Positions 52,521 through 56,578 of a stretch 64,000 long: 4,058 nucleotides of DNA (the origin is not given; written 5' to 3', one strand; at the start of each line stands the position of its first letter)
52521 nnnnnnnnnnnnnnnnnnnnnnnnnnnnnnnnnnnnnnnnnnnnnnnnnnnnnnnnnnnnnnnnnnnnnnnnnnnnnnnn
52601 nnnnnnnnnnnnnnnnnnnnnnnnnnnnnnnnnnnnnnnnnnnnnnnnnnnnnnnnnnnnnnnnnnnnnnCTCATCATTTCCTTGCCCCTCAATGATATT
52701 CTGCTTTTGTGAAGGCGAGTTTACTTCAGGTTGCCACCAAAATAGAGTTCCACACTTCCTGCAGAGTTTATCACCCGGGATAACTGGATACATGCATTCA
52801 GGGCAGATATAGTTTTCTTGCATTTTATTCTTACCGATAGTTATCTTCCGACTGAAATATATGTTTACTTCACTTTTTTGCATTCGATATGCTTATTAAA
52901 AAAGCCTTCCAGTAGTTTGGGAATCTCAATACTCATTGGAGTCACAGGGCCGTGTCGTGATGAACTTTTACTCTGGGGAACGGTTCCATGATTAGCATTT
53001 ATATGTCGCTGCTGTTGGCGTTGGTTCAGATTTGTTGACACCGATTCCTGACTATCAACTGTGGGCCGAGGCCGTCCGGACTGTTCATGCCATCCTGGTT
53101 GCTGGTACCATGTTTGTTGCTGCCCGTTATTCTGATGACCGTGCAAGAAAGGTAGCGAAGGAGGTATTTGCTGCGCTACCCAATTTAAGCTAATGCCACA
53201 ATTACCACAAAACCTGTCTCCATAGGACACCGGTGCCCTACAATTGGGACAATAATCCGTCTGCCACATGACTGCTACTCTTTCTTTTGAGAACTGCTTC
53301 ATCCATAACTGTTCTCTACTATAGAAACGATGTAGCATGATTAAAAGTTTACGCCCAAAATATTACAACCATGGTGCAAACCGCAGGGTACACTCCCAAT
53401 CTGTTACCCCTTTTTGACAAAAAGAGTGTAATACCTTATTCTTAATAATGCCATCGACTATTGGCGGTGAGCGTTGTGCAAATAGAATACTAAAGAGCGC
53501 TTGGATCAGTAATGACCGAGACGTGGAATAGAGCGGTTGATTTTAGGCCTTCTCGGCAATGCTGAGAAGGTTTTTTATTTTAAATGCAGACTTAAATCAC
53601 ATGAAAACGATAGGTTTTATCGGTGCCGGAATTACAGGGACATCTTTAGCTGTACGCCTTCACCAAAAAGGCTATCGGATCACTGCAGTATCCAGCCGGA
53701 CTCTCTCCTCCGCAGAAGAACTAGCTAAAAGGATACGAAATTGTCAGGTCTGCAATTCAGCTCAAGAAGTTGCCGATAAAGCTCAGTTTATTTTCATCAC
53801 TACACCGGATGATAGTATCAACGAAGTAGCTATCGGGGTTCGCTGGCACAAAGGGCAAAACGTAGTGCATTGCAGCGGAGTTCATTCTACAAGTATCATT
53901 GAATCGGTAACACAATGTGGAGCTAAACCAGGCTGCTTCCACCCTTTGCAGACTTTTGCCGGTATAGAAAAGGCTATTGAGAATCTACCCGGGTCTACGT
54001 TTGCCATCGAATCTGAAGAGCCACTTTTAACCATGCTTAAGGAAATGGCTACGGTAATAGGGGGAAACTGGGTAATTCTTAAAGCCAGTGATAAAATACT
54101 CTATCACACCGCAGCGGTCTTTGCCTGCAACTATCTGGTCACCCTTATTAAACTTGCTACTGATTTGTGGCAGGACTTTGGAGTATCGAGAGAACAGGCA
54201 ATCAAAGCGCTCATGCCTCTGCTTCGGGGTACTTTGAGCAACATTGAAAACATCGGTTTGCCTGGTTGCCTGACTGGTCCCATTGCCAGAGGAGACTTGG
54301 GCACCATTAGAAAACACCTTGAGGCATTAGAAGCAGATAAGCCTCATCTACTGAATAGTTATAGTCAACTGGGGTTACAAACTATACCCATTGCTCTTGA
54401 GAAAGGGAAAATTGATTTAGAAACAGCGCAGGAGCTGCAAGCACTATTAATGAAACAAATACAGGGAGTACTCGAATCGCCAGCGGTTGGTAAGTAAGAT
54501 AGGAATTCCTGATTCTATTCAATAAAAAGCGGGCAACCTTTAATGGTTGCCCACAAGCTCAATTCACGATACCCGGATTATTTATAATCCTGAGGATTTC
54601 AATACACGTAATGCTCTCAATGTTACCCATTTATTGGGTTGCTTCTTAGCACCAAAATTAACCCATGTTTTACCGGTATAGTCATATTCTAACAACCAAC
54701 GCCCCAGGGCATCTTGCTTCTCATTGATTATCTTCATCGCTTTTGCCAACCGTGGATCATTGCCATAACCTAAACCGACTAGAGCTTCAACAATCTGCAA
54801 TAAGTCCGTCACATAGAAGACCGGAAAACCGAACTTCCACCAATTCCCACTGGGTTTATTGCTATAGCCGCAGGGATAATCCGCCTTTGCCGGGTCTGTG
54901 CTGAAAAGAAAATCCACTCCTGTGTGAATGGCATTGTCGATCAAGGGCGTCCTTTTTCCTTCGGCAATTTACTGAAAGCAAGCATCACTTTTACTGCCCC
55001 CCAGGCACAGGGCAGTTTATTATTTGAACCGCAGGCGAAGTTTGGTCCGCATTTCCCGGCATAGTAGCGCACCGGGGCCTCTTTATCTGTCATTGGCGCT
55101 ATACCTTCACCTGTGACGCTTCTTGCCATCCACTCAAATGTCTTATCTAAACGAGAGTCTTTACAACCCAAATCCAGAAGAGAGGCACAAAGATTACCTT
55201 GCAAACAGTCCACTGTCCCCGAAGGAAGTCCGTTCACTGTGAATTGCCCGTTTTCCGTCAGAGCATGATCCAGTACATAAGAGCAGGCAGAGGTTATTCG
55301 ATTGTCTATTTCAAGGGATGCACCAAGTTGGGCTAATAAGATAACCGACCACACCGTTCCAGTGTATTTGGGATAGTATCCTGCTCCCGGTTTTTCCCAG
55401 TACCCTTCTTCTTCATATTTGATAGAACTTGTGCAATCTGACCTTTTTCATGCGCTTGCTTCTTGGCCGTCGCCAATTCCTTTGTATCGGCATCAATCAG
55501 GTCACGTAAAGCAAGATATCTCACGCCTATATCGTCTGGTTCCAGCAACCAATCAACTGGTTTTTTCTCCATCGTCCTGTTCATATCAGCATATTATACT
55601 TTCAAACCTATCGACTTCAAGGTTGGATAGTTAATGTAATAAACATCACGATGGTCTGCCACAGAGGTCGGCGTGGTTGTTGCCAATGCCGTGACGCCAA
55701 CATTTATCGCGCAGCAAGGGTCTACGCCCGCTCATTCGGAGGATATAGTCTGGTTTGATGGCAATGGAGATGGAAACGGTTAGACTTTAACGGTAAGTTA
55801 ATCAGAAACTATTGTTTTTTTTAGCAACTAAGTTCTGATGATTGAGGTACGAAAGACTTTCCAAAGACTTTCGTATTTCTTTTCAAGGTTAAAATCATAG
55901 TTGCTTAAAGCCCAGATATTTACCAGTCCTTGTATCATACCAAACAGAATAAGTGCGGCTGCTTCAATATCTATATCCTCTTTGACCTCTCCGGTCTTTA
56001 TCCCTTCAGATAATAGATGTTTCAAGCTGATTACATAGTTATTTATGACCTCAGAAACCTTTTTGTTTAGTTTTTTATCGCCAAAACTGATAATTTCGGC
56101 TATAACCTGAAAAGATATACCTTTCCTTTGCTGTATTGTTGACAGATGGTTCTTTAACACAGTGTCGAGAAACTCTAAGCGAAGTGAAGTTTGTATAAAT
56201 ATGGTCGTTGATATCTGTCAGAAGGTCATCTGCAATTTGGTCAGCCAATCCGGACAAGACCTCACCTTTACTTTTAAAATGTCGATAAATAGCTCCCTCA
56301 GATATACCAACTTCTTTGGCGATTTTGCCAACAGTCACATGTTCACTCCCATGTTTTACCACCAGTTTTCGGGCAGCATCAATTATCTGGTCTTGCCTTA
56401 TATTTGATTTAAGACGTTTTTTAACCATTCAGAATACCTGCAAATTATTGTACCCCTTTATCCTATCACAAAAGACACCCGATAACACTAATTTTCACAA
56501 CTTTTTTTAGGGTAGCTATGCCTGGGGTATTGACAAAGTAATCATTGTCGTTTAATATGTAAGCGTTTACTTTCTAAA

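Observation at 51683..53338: Three-gene operon of zinc-ribbon proteins ending in a membrane-anchored transglutaminase-like cysteine-protease-domain protein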

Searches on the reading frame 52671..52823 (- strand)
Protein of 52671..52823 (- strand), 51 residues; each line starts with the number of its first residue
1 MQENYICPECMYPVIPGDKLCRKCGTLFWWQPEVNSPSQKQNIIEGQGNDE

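Call 66: search_protein_families(library=phrogs, proteins=[window:52671-52823:-], max_evalue=1)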
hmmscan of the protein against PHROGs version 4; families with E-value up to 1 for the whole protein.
window:52671-52823:- (51 aa): 4 families
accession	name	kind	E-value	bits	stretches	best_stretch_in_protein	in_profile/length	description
phrog_9188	-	unknown function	0.01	17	1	4-28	38-64/70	-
phrog_2546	-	unknown function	0.049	14.8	1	6-48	2-45/180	-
phrog_6586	-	unknown function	0.28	12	1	6-48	5-48/129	-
phrog_1596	-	unknown function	0.52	11.6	1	23-44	71-92/114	-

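Call 67: search_protein_families(library=padloc, proteins=[window:52671-52823:-], max_evalue=1)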
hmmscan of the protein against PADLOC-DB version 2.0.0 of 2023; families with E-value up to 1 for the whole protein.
window:52671-52823:- (51 aa): 0 families

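Call 79: list_cluster_members(proteins=[window:52671-52823:-, window:52671-52883:-, P0001, P0121])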
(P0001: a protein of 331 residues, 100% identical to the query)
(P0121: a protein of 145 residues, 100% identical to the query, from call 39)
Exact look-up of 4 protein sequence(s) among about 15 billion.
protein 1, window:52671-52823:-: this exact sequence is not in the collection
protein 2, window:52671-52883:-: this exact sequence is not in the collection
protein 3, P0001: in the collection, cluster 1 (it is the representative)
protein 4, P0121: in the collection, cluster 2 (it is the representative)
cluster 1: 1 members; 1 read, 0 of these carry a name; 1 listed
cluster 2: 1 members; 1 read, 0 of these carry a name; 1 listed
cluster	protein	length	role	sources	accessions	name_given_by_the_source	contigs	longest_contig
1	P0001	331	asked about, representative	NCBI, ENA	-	-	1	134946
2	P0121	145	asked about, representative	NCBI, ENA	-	-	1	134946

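Call 80: find_homologous_proteins(query=window:52671-52823:-, max_evalue=10)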
Query window:52671-52823:-: no candidate shares three 5-residue words with the query. No homologue found.

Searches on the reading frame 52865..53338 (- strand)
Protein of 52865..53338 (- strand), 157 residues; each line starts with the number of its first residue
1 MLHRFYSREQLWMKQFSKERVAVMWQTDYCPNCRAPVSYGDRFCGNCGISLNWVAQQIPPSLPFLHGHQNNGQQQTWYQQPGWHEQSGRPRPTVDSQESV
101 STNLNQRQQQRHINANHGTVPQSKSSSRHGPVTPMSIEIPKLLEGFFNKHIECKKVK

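Call 3: search_protein_families(library=pfam, proteins=[window:52865-53338:-], max_evalue=1)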
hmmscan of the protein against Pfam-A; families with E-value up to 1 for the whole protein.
window:52865-53338:- (157 aa): 7 families
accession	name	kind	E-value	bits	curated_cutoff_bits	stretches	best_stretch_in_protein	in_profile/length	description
PF13248.11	Zn_ribbon_3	-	8e-06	25.6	27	1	29-49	4-24/26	zinc-ribbon domain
PF13240.11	Zn_Ribbon_1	-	1e-05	25.6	25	1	29-49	1-21/23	zinc-ribbon domain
PF12773.13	DZR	-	2.6e-05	24.7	27.3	1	28-48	25-45/45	Double zinc ribbon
PF17032.10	Zn_ribbon_15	-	0.0047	18.1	28.9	1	27-48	52-73/73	zinc-ribbon family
PF18912.6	DZR_2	-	0.012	15.8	27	1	29-55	9-35/56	Double zinc ribbon domain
PF10005.14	Zn_ribbon_DZR_6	-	0.017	16.2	23.4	1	30-57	4-31/93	zinc-ribbon domain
PF14803.11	Zn_ribbon_Nudix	-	0.079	13.3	25.6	0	42-52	1-11/34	Nudix N-terminal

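Call 4: search_protein_families(library=ncbifam, proteins=[window:52865-53338:-], max_evalue=1)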
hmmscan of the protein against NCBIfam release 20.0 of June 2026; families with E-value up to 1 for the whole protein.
window:52865-53338:- (157 aa): 4 families
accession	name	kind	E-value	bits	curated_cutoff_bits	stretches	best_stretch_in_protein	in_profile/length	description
NF009143.0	PRK12495.1-4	equivalog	0.012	15.7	372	1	28-131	59-161/244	hypothetical protein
NF049953.1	ribbon_DG_selen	exception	0.13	12.1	130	1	27-56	5-34/172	zinc ribbon-containing (seleno)protein DG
NF008863.0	PRK11893.2-5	equivalog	0.13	10.8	551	1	9-49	129-167/531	methionine--tRNA ligase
NF045510.1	4Cys_prefix_kin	domain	0.27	11.5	24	0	31-51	5-26/26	4-Cys prefix domain-containing protein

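Call 39: find_homologous_proteins(query=window:52868-53269:-, max_evalue=0.001)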
Query window:52868-53269:- (134 aa): 3 proteins with E <= 0.001 among 7 candidates.
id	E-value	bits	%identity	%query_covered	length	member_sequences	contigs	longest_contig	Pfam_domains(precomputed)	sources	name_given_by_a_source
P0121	5.9e-90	317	100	100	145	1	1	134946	PF13240.12,PF12773.14,PF13248.12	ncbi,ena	-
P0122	4.4e-41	158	60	99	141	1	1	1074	-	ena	-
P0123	1.9e-24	104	51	99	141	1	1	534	PF13240.12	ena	-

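Call 41: find_encoding_contigs(protein=P0122, flank=5000, max_places=3)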
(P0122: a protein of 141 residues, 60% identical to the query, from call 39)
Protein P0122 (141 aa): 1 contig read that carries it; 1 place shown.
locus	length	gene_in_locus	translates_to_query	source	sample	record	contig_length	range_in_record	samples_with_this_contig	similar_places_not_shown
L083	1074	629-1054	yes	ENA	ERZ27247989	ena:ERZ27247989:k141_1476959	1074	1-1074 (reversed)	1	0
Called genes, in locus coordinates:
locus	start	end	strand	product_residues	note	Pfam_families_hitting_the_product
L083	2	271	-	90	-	?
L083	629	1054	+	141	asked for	-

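Call 42: find_encoding_contigs(protein=P0123, flank=5000, max_places=3)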
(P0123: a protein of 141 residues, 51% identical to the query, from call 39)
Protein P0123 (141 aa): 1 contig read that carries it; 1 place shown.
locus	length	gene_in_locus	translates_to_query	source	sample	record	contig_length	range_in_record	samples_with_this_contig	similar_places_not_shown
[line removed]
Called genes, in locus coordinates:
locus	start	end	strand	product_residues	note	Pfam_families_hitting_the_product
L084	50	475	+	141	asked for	PF13240:Zn_Ribbon_1 (weak)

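Call 46: find_related_loci(query=A4, collection=metagenome_contigs, flank=4000)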
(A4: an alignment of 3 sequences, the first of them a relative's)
Query A4 (145 aa) in metagenome_contigs; peptide patterns used: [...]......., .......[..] (x = any residue, [..] = any of these).
159 stretches matched a pattern; 14 encode a relative of the query (tblastn E <= 1e-3); 14 distinct loci.
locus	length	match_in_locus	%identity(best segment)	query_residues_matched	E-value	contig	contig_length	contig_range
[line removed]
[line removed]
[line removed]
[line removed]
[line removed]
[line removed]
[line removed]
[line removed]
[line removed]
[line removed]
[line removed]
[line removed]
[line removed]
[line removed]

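Call 66: search_protein_families(library=phrogs, proteins=[window:52868-53269:-], max_evalue=1)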
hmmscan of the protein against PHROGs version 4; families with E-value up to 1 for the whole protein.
window:52868-53269:- (134 aa): 7 families
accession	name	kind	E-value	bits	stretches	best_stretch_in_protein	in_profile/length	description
phrog_10714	-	unknown function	0.022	16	1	6-34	75-105/109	-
phrog_2546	-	unknown function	0.038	15.2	1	6-29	2-25/180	-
phrog_22898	-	unknown function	0.039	15.1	1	5-30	2-27/163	-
phrog_27136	-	unknown function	0.093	13.2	1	5-32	2-28/224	-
phrog_37667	-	unknown function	0.13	13.2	1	3-32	3-33/64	-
phrog_6586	-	unknown function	0.4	11.5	1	6-29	5-28/129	-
phrog_16351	-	DNA, RNA and nucleotide metabolism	0.57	11.7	1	7-30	66-89/97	DNA binding protein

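Call 67: search_protein_families(library=padloc, proteins=[window:52868-53269:-], max_evalue=1)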
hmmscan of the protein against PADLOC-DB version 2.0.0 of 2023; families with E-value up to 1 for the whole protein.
window:52868-53269:- (134 aa): 0 families

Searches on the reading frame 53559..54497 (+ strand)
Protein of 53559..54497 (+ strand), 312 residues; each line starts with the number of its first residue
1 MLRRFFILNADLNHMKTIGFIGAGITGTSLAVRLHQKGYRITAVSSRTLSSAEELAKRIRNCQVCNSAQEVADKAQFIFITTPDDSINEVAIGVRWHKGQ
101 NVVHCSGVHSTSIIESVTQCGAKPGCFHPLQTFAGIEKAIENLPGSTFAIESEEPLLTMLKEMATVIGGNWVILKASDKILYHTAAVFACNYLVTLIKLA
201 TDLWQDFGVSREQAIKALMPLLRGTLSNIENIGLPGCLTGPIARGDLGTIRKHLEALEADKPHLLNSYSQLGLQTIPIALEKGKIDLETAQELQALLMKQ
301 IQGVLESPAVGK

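Call 49: search_protein_families(library=pfam, proteins=[window:53559-54497:+], max_evalue=0.01)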
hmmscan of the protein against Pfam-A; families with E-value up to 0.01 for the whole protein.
window:53559-54497:+ (312 aa): 13 families
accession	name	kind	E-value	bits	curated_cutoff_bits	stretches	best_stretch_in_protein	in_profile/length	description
PF10728.14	DUF2520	-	4e-37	127.2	25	1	147-274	2-124/125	Domain of unknown function (DUF2520)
PF10727.15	Rossmann-like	-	7.3e-14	52.1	23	1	17-129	16-131/131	Rossmann-like domain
PF03807.23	F420_oxidored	-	6.4e-12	46.3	21.6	1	17-104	1-90/94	NADP oxidoreductase coenzyme F420-dependent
PF03446.21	NAD_binding_2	-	3.6e-09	37.3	21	1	17-119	1-106/161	NAD binding domain of 6-phosphogluconate dehydrogenase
PF01488.26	Shikimate_DH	-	3.1e-06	27.7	24.3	1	14-82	11-83/138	Shikimate / quinate 5-dehydrogenase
PF01408.29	GFO_IDH_MocA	-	5e-05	24.4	24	1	17-92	2-80/120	Oxidoreductase family, NAD-binding Rossmann fold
PF07991.19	KARI_N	-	0.00013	22.1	20.6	1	16-103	5-92/165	Acetohydroxy acid isomeroreductase, NADPH-binding domain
PF02826.25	2-Hacid_dh_C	-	0.0002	21.2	25.1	1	14-85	35-102/178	D-isomer specific 2-hydroxyacid dehydrogenase, NAD binding domain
PF01370.27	Epimerase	-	0.0033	17.3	20.9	1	22-120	6-105/240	NAD dependent epimerase/dehydratase family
PF13450.12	NAD_binding_8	-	0.0066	17.1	21.9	0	21-44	2-25/68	NAD(P)-binding Rossmann-like domain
PF01210.29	NAD_Gly3P_dh_N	-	0.0066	16.9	23.1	0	18-93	2-88/158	NAD-dependent glycerol-3-phosphate dehydrogenase N-terminus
PF07992.20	Pyr_redox_2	-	0.0084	16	26.1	0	20-104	5-77/291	Pyridine nucleotide-disulphide oxidoreductase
PF02558.23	ApbA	-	0.0091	16.1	22.2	0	18-81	1-73/150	Ketopantoate reductase PanE/ApbA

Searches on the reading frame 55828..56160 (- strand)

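Call 49: search_protein_families(library=pfam, proteins=[window:55828-56160:-], max_evalue=0.01)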
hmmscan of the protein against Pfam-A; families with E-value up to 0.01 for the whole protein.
window:55828-56160:- (110 aa): 7 families
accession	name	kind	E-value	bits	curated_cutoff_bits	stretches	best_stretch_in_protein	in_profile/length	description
PF08359.16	TetR_C_4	-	1.4e-12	48.4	21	1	2-102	30-129/133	YsiA-like protein, C-terminal region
PF08361.16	TetR_C_2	-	1.1e-06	29.1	22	1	44-99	56-111/121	MAATS-type transcriptional repressor, C-terminal region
PF16925.10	TetR_C_13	-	2.5e-05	25.1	27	1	30-85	40-95/109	Tetracyclin repressor-like, C-terminal domain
PF08360.16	TetR_C_5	-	8.3e-05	23.2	21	1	28-104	52-126/131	QacR-like protein, C-terminal region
PF17932.6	TetR_C_24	-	0.00017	22.3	26.4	1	2-79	12-87/114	Tetracyclin repressor-like, C-terminal domain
PF17922.6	TetR_C_17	-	0.0028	18.3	26.1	1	40-80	46-86/100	Tetracyclin repressor-like, C-terminal domain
PF22276.1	SlmA-like_C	-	0.0063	17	27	1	7-105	16-114/117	Tetracyclin repressor-like, C-terminal domain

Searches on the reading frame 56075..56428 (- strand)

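Call 49: search_protein_families(library=pfam, proteins=[window:56075-56428:-], max_evalue=0.01)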
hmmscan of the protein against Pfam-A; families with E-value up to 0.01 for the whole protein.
window:56075-56428:- (117 aa): 5 families
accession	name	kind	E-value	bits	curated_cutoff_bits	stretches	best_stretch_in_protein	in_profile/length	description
PF00440.29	TetR_N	-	4.7e-15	55.5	24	1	15-58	1-44/47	Bacterial regulatory proteins, tetR family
PF08279.18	HTH_11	-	0.0022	18.3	25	1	25-52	10-37/55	HTH domain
PF13551.12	HTH_29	-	0.0055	17.2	28.1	0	20-53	1-35/64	Winged helix-turn helix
PF01022.26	HTH_5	-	0.0077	16.5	22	0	32-52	17-37/47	Bacterial regulatory protein, arsR family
PF13022.12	HTH_Tnp_1_2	-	0.0079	16.7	27.9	1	17-81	14-75/122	Helix-turn-helix of insertion element transposase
